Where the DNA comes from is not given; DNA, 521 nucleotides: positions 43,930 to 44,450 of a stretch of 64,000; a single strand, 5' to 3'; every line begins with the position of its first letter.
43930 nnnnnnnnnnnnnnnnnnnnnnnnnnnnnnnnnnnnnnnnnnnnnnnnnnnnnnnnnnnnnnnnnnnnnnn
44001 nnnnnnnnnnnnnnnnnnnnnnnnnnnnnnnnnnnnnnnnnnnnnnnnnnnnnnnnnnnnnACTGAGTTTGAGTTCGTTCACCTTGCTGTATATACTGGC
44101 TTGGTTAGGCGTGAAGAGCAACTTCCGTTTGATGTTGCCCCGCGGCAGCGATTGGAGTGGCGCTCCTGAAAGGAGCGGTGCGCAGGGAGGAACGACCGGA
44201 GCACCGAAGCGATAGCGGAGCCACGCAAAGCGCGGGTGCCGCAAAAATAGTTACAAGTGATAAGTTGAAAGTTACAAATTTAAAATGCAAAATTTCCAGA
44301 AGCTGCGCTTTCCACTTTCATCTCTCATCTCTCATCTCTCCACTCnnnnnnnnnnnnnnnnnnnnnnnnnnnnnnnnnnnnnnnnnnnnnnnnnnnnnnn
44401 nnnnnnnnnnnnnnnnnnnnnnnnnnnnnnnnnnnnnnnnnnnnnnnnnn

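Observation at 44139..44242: GC-rich interspersed element of about 105 bp with a position-conserved hairpin whose stem sequence covaries between copies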

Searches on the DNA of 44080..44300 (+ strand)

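Call 9: search_rna_families(source=window, start=44080, end=44300, threshold=evalue, max_evalue=10, show_alignments=3)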
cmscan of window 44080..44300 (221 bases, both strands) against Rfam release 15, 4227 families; matches with E-value up to 10: 4.
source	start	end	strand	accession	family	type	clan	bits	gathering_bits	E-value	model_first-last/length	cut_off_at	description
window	44132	44190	-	RF01668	P10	Gene; sRNA;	-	12.7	37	1.8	1-72/72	no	Pseudomonas sRNA P10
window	44132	44252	-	RF02169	PVT1_6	Gene; lncRNA;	-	12.4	45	4.7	1-113/113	no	Pvt1 oncogene conserved region 6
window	44202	44263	-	RF00457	IRES_mnt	Cis-reg; IRES;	-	10.9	100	1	1-203/203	no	Mnt IRES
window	44122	44177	-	RF03142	L2-Alphaproteobacteria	Cis-reg; leader;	-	10.4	37.8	2.9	1-59/66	no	L2-Alphaproteobacteria ribosomal protein leader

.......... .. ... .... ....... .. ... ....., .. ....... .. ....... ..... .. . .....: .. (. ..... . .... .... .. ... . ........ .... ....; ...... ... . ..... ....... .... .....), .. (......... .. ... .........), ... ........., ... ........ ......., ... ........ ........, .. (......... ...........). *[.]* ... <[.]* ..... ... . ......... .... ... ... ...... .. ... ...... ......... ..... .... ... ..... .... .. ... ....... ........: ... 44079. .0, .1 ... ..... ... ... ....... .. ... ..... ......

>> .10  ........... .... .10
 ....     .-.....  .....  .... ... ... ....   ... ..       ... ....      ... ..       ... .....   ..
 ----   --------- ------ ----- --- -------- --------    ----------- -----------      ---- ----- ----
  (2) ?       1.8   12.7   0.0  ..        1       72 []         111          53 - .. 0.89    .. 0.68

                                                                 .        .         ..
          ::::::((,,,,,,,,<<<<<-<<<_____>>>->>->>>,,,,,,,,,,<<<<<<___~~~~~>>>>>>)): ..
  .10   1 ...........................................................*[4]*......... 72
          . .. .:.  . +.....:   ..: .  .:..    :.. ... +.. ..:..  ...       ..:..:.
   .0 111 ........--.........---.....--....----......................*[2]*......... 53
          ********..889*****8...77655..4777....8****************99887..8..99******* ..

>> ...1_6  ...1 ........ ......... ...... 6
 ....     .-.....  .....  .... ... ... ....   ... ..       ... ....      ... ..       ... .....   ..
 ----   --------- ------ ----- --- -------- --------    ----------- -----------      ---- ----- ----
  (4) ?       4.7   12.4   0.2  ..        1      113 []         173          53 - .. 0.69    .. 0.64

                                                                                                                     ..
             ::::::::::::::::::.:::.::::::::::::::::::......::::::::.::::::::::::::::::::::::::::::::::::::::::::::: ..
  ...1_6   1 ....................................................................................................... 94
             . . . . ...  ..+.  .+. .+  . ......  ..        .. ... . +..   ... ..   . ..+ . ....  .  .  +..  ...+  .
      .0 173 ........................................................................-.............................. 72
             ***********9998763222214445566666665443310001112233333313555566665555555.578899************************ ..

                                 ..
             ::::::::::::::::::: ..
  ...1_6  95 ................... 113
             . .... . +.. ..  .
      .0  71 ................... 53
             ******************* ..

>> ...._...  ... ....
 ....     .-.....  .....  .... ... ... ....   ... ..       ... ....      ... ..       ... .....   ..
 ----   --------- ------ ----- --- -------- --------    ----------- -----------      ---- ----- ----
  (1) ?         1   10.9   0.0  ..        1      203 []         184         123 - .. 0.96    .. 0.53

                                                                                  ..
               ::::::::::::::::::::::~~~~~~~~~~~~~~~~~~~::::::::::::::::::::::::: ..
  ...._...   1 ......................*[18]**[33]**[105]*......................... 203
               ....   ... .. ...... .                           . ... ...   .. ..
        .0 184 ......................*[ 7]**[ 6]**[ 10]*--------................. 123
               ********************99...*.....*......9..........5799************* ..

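Call 43: build_rna_model(alignment_id=A1, structure=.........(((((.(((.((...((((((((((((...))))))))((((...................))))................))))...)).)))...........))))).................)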
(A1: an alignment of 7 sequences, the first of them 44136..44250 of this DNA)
Model R1 built from alignment A1 (7 sequences, 136 columns); structure: as given.
model positions 122; base pairs 25; branch points 1; effective number of sequences 1.89; information 0.59 bits per position. Calibrated on 0.2 Mb of random sequence (short: E-values are rough).
structure used (alignment columns):
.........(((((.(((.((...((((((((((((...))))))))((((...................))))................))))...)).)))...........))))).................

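Call 44: search_with_rna_model(model_id=R1, source=window, filters=off, max_evalue=10, show_alignments=6)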
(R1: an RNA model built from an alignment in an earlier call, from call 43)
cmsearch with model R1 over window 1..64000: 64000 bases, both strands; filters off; matches with E-value up to 10: 24.
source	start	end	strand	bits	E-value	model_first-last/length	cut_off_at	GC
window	44136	44252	+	119.7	5.2e-34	1-122/122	no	0.65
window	31794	31904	+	118.9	9.1e-34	1-122/122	no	0.59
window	30423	30547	-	24.9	3e-05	1-122/122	no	0.57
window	40948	41070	-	21.3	0.00035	1-122/122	no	0.54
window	48356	48459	-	12.8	0.14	1-122/122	no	0.6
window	62577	62635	-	11.5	0.35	1-122/122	no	0.42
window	60097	60154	-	10.7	0.6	1-122/122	no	0.57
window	23721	23760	+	10.3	0.81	1-122/122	no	0.57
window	1873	1912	+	9.4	1.5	1-122/122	no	0.45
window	57306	57342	-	8.8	2.2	1-122/122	no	0.51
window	59311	59419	-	8.7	2.4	1-122/122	no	0.42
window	843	887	+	8.5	2.8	1-122/122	no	0.47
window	2636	2668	-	8.5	2.9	1-122/122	no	0.45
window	46363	46442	-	8.2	3.3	1-122/122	no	0.62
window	17255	17303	+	8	4.1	1-122/122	no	0.47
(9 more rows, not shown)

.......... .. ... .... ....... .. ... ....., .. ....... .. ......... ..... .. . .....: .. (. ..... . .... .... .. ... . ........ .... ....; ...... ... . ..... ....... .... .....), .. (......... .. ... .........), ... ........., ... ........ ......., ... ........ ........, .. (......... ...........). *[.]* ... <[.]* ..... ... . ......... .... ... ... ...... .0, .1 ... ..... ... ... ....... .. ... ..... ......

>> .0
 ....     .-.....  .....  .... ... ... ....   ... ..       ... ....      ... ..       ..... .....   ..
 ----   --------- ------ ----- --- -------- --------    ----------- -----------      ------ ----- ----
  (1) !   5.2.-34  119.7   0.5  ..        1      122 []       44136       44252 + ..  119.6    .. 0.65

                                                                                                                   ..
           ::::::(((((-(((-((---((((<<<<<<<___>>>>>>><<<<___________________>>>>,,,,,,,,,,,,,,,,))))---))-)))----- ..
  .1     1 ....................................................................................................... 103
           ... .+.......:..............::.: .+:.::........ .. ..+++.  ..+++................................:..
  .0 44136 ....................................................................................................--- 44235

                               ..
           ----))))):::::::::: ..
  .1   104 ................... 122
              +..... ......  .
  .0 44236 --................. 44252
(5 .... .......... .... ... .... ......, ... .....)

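Call 48: search_with_rna_model(model_id=R1, sources=[L001, L002, L003, L004, L005, L006, L007], filters=off, max_evalue=1)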
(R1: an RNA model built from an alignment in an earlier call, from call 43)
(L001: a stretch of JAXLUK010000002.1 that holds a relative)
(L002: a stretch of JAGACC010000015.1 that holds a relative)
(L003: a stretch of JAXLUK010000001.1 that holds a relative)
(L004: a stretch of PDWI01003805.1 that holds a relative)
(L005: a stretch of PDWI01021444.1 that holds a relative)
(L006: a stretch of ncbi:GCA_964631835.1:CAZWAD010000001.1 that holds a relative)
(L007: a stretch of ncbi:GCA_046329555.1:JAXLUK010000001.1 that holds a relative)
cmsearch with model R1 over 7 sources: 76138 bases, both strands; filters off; matches with E-value up to 1: 8.
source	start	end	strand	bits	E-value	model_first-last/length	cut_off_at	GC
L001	4179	4289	+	119.4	7.3e-34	1-122/122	no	0.65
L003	7031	7150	+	108.5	1.5e-30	1-122/122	no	0.63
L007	19267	19386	+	108.5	1.5e-30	1-122/122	no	0.63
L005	3009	3128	+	93.5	5.5e-26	1-122/122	no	0.49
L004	3804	3918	+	74.3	3.6e-20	1-122/122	no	0.45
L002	2678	2775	+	69.9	7.9e-19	1-122/122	no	0.62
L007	11455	11559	-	24.1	6.1e-05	1-122/122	no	0.7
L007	9582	9642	-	15.4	0.027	1-122/122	no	0.38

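Call 51: search_with_rna_model(model_id=R1, sources=[L009, L010, L011, L012, L013, L014], filters=off, max_evalue=1, show_alignments=6)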
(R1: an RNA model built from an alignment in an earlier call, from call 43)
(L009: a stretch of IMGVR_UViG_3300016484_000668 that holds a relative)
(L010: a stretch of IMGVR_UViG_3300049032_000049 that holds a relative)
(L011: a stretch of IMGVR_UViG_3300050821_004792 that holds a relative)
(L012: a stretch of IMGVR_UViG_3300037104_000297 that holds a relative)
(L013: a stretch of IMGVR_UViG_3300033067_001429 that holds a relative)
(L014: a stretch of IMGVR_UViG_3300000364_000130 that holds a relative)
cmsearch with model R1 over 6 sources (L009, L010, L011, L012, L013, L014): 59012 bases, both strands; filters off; matches with E-value up to 1: 5.
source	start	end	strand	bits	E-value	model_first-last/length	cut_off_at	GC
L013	3663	3786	+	15.7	0.017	1-122/122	no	0.58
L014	4126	4156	+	13.7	0.07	22-91/122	no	0.71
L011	1678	1794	+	13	0.11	1-122/122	no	0.58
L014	2505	2569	-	10.5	0.64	1-122/122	no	0.45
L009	253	327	-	10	0.93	1-122/122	no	0.56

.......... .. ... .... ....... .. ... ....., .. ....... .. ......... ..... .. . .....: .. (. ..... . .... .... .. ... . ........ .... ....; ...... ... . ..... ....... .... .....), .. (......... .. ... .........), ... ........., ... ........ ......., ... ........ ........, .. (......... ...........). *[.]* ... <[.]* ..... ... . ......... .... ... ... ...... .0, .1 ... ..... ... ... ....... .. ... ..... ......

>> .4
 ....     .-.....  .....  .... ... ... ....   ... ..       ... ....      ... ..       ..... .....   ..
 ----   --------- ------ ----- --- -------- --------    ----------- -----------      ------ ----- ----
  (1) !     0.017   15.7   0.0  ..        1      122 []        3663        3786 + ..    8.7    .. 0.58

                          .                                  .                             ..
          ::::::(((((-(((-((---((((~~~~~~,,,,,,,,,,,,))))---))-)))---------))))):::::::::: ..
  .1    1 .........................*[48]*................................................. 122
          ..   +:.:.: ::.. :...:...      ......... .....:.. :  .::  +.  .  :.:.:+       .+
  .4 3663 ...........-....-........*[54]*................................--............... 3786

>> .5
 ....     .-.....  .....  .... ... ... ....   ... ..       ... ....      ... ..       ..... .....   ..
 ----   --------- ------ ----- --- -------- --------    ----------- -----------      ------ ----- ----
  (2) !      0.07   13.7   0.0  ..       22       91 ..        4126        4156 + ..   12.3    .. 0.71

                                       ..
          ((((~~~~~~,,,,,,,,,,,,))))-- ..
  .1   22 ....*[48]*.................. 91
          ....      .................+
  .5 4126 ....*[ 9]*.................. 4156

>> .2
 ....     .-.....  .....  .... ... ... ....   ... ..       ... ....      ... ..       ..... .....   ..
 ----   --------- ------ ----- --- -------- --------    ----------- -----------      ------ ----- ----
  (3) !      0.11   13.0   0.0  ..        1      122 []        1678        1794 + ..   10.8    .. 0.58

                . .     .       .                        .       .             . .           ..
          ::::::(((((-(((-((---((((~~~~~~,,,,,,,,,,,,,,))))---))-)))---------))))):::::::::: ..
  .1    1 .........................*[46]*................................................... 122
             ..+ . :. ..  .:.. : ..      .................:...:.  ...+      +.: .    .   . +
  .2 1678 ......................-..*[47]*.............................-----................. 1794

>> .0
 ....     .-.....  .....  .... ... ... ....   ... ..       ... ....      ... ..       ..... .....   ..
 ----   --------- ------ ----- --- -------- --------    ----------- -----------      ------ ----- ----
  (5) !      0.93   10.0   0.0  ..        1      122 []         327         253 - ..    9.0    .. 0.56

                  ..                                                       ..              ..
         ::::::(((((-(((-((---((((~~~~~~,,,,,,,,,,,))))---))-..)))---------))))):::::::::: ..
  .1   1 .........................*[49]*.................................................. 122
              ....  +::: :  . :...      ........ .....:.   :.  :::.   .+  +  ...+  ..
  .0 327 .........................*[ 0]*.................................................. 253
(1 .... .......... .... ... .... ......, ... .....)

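Call 56: search_dna_similar(query=window:44136-44250:+, collection=plasmids, mode=distant, max_evalue=0.01, max_rows=20)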
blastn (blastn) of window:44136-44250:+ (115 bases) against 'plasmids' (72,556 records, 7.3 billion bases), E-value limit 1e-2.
No match.

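Call 72: search_with_rna_model(model_id=R1, sources=[L015, L016, L017], filters=off, max_evalue=1)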
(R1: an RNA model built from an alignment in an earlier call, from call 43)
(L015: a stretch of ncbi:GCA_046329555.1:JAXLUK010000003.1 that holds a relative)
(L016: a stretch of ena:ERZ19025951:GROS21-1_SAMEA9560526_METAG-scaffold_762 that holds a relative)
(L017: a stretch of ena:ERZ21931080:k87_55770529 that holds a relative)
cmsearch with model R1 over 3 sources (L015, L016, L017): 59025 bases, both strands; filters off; matches with E-value up to 1: 0.
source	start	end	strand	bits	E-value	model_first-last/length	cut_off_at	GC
